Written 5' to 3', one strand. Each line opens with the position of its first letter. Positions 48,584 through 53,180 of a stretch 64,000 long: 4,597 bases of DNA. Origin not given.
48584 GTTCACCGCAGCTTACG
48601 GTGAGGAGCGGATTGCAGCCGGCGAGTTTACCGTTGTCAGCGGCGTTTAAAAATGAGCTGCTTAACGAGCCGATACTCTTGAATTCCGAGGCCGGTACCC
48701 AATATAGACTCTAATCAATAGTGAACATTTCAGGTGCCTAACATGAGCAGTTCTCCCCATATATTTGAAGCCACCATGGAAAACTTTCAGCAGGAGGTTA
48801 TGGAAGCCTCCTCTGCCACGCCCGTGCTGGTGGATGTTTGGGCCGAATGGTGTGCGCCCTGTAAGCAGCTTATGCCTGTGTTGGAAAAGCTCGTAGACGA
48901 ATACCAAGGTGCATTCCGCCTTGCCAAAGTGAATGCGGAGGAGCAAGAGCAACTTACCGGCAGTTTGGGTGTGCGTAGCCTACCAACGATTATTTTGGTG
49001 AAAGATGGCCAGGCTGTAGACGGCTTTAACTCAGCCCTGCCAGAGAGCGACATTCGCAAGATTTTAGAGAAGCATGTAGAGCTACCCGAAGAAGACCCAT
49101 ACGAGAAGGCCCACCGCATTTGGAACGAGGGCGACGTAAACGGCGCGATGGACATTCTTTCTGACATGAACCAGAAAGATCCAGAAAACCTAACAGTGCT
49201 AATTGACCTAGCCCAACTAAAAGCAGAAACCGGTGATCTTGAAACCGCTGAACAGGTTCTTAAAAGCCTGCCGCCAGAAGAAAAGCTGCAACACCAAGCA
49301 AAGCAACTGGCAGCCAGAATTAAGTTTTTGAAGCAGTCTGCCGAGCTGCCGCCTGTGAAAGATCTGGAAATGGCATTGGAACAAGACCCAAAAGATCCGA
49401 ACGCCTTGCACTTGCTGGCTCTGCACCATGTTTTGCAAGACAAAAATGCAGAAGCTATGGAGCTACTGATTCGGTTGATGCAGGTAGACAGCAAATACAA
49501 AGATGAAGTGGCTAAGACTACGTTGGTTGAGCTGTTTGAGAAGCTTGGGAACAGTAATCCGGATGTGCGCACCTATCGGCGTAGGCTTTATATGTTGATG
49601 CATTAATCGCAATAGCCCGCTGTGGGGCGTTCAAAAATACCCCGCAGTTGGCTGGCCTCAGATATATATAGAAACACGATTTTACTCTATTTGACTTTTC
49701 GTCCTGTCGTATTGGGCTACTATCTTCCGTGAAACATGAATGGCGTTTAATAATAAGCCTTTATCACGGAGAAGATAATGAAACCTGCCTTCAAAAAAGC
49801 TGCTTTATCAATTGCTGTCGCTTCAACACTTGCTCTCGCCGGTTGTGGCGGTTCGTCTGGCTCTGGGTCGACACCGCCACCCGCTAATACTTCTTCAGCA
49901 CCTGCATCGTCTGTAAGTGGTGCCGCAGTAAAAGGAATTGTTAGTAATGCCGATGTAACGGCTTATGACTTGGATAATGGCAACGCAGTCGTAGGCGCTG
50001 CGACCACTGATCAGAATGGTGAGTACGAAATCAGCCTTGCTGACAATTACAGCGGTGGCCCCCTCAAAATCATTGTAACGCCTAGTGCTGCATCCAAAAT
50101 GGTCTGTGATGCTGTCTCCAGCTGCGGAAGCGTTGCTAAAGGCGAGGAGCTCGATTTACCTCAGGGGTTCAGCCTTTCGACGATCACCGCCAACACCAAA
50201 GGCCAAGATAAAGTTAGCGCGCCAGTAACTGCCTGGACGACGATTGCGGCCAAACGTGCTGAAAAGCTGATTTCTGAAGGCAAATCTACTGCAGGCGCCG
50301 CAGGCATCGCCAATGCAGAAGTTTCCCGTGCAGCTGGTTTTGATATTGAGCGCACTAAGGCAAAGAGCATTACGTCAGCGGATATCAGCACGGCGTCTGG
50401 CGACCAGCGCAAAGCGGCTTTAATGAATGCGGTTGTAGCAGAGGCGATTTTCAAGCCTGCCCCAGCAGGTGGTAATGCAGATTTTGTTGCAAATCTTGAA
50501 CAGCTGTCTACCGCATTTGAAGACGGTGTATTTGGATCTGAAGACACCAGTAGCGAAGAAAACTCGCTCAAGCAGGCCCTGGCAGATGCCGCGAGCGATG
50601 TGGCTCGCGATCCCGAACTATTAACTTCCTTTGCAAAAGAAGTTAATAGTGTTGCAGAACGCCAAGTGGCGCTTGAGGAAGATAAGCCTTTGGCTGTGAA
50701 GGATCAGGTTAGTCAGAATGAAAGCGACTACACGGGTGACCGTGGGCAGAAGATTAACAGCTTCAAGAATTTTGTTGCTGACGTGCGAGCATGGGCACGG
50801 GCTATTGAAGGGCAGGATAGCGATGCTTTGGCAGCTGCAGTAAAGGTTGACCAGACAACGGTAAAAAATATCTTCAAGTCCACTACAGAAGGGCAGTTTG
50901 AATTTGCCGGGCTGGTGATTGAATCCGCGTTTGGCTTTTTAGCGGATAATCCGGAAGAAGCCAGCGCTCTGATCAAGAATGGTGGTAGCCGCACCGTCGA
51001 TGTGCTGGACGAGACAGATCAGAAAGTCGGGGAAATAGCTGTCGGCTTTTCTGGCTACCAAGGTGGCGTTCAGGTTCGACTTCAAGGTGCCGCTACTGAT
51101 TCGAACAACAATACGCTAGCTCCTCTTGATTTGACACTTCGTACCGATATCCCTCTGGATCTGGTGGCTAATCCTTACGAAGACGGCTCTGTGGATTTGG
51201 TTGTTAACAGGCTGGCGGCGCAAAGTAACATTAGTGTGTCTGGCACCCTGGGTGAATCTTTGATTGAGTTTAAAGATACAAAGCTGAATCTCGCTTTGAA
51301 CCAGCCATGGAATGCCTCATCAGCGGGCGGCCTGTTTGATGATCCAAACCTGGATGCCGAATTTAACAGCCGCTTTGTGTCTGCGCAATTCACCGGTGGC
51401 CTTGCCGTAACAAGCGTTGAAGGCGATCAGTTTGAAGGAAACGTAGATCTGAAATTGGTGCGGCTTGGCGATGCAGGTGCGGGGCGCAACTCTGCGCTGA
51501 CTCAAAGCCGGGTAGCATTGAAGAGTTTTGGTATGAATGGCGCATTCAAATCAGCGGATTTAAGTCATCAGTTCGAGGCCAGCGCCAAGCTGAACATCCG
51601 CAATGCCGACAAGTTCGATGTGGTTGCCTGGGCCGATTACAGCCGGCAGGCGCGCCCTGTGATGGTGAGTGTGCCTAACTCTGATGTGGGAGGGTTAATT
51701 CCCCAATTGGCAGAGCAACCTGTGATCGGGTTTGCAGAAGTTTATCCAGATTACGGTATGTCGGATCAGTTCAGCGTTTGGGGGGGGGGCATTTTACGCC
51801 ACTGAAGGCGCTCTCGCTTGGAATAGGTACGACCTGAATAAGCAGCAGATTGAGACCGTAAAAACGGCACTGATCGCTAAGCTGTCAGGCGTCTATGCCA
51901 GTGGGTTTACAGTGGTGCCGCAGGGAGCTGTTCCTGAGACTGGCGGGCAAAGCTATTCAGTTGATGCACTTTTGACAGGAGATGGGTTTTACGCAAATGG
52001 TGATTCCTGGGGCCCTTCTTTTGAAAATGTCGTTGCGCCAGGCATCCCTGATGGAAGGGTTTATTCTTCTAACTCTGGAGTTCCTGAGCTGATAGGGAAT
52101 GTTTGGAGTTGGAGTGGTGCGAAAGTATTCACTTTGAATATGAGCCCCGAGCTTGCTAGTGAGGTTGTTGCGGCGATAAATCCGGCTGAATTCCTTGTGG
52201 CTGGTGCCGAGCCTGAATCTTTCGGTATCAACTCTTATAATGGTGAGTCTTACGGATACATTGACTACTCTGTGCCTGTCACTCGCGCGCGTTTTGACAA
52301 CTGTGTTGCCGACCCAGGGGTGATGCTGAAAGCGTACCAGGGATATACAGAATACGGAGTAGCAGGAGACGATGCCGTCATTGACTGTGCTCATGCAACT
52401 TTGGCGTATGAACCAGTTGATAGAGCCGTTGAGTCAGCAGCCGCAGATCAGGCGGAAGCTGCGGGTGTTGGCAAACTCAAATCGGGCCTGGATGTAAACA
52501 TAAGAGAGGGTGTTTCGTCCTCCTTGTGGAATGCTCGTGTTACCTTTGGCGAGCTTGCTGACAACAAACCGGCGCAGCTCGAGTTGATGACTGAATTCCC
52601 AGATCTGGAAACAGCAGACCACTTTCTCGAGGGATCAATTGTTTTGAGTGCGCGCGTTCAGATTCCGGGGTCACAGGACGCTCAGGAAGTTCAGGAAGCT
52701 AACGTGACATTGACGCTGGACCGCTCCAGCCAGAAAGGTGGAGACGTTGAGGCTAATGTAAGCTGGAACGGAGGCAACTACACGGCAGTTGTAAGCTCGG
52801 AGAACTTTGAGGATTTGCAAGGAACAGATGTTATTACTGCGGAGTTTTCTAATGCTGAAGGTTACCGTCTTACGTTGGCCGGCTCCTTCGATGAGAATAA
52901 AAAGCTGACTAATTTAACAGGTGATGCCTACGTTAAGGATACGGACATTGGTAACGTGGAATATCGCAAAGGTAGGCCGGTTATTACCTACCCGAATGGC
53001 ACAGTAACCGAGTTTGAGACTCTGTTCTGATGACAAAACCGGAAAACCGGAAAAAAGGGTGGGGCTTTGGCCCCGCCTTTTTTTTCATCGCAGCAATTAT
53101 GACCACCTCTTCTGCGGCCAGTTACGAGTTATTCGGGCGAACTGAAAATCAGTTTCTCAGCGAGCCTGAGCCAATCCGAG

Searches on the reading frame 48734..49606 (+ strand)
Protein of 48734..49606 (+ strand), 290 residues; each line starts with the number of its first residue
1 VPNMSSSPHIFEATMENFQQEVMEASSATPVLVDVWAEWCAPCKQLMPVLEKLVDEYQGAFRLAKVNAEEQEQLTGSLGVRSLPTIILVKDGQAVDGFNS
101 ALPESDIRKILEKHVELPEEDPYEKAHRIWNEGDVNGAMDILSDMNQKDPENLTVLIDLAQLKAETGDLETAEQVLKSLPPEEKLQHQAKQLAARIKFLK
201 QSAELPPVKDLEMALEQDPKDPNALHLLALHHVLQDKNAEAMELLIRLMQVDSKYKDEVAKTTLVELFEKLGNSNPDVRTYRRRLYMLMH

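Call 7: search_protein_families(library=ncbifam, proteins=[window:48734-49606:+], max_evalue=0.01)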
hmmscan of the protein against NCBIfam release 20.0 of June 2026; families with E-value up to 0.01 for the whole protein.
window:48734-49606:+ (290 aa): 24 families
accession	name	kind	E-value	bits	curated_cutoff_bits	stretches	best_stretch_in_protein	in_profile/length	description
TIGR01068.1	thioredoxin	equivalog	5.1e-27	94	96.8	1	15-114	3-100/101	thioredoxin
NF008229.0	PRK10996.1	equivalog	1.5e-25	89.6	125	1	10-115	37-139/141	thioredoxin TrxC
NF047697.1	ThioredTrxAClost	equivalog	1.4e-21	76.6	140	1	12-115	3-105/105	thioredoxin TrxA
NF006898.0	PRK09381.1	equivalog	2.1e-20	73.1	138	1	9-112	4-105/109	thioredoxin TrxA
TIGR01126.1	pdi_dom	equivalog_domain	4e-15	56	107.2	1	15-114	3-104/105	protein disulfide-isomerase domain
TIGR01130.1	ER_PDI_fam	subfamily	1.9e-13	50.8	344.25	1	15-94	352-429/476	protein disulfide-isomerase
NF002854.0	PRK03147.1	subfamily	7.3e-08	32.5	170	1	26-59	60-93/176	thiol-disulfide oxidoreductase ResA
NF047696.1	ThlDiSintTplARhiz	equivalog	9.2e-08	32.1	230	1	30-70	99-140/219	thiol:disulfide interchange protein TlpA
TIGR02917.1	PEP_TPR_lipo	equivalog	4.1e-07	28.3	312.2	1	133-255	547-668/899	XrtA/PEP-CTERM system TPR-repeat protein PrsT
NF045694.1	seleno_TsoB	exception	1e-06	27.2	805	1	15-90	459-544/572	rhodanese/DsbD fusion-like selenoprotein TsoB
TIGR00385.1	dsbE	subfamily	1.2e-06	28.2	123.15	1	13-73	46-105/173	DsbE family thiol:disulfide interchange protein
NF040959.1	MamA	equivalog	3.3e-06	26.7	200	1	124-247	42-164/204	magnetosome protein MamA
TIGR00540.1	TPR_hemY_coli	hypoth_equivalog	7.8e-06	24.9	142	1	132-282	240-383/385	heme biosynthesis-associated TPR protein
NF041202.1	StoA_CxxC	exception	7.9e-06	25.8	210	1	27-73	51-97/163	endospore biogenesis thiol-disulfide oxidoreductase StoA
TIGR02521.1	type_IV_pilW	equivalog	9.5e-06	25.3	154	0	130-196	146-210/234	type IV pilus biogenesis/stability protein PilW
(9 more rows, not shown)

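Call 8: search_protein_families(library=pfam, proteins=[window:48734-49606:+], max_evalue=0.1)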
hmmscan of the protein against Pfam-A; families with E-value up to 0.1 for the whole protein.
window:48734-49606:+ (290 aa): 29 families (the best 25 are shown)
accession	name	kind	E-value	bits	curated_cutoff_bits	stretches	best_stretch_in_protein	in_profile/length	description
PF00085.26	Thioredoxin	-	7.1e-27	93.9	23.5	1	11-112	3-102/103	Thioredoxin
PF14561.12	TPR_20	-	3.5e-25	88.6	25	1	201-290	1-90/90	Tetratricopeptide repeat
PF14559.12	TPR_19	-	1.7e-16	60.7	25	2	132-196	4-68/68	Tetratricopeptide repeat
PF13098.12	Thioredoxin_2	-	3.4e-07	31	27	1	27-111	4-104/104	Thioredoxin-like domain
PF13905.12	Thioredoxin_8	-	9.1e-07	29.6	27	1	30-71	3-46/94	Thioredoxin-like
PF13428.12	TPR_14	-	1.5e-06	28.8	23.5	0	130-162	12-44/44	Tetratricopeptide repeat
PF13431.12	TPR_17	-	4.6e-06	26.9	24.4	1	212-230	3-21/34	Tetratricopeptide repeat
PF23914.1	TPR_CcmH_CycH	-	5.2e-06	26.8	42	1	131-178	99-146/158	Cytochrome c-type biogenesis protein H TPR domain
PF12895.13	ANAPC3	-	2.2e-05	25.1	27.2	1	212-248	13-49/82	Anaphase-promoting complex, cyclosome, subunit 3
PF25058.1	ARM_TT21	-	0.00011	22.6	27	1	143-196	84-137/155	Tetratricopeptide repeat protein 21 ARM repeat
PF13424.12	TPR_12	-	0.00034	21.2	30.1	0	149-177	41-69/77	Tetratricopeptide repeat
PF00578.27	AhpC-TSA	-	0.0012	19.3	26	1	20-74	17-73/124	AhpC/TSA family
PF24575.1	TPR_Slam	-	0.0022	18.9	35.2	0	109-174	33-102/104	Surface lipoprotein assembly modifier, N-terminal TPR repeats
PF25064.1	ARM_TT21_5th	-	0.0024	18.6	27.8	1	132-181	14-63/117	TT21 fifth ARM repeats domain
PF07721.20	TPR_4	-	0.0025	18.7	27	0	155-176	3-24/26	Tetratricopeptide repeat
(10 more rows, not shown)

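Call 42: find_related_loci(query=window:48734-49606:+, collection=metagenome_contigs, flank=10000)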
Query window:48734-49606:+ (290 aa) in metagenome_contigs; peptide patterns used: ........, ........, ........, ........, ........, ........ (x = any residue, [..] = any of these).
154 stretches matched a pattern; 82 encode a relative of the query (tblastn E <= 1e-3); the best 80 are kept; 79 distinct loci.
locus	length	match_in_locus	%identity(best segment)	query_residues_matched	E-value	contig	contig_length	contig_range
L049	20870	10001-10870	89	1-290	3e-178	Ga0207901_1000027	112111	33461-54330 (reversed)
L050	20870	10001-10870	89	1-290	3e-178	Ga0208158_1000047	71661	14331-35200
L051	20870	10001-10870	89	1-290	3e-178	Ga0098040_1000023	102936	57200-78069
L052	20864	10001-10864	90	3-290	2e-176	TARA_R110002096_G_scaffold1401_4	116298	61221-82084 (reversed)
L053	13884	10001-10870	88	1-290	1e-175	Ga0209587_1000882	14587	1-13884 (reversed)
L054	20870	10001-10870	88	1-290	1e-175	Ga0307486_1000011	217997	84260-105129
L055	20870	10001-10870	87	1-290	3e-175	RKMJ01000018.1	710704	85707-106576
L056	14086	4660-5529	88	1-290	1e-175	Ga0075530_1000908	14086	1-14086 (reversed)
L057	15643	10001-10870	88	1-290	5e-174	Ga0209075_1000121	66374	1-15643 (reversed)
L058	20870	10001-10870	87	1-290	4e-173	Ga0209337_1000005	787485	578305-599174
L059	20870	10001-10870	86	1-290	2e-171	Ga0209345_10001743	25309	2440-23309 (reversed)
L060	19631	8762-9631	86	1-290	1e-170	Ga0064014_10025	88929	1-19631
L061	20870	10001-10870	85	1-290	3e-170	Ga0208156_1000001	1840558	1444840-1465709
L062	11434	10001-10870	85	1-290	2e-170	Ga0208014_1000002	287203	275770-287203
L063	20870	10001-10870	85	1-290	5e-170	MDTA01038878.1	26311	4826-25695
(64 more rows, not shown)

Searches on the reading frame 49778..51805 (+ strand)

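Call 7: search_protein_families(library=ncbifam, proteins=[window:49778-51805:+], max_evalue=0.01)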
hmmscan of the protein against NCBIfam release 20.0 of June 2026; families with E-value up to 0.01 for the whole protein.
window:49778-51805:+ (675 aa): 0 families

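Call 8: search_protein_families(library=pfam, proteins=[window:49778-51805:+], max_evalue=0.1)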
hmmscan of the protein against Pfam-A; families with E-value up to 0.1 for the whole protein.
window:49778-51805:+ (675 aa): 2 families
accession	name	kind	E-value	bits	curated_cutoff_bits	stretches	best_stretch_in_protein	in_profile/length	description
PF13620.12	CarboxypepD_reg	-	0.017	15.9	32.3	1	54-88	13-46/82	Carboxypeptidase regulatory-like domain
PF17936.7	Big_6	-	0.028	15.1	27.6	1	57-101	24-67/83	Bacterial Ig domain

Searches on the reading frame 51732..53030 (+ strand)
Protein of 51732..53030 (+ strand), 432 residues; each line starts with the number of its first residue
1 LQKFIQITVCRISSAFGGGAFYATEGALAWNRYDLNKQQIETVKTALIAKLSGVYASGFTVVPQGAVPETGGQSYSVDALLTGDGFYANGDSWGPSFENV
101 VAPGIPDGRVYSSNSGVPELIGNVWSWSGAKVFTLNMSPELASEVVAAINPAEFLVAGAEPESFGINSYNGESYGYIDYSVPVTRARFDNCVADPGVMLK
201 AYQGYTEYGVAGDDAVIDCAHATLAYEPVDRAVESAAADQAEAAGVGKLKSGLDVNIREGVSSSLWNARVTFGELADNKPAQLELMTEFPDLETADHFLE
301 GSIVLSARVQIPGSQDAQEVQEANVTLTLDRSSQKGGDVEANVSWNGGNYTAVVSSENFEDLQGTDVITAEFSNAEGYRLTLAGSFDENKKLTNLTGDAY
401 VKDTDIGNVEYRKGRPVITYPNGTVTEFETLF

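Call 7: search_protein_families(library=ncbifam, proteins=[window:51732-53030:+], max_evalue=0.01)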
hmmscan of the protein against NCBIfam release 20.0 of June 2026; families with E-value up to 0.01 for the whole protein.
window:51732-53030:+ (432 aa): 0 families

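Call 8: search_protein_families(library=pfam, proteins=[window:51732-53030:+], max_evalue=0.1)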
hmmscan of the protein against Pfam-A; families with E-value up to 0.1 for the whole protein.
window:51732-53030:+ (432 aa): 1 family
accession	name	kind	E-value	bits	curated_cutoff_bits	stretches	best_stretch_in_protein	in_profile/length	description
PF05751.16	FixH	-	0.066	13.6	23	0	311-357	77-125/150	FixH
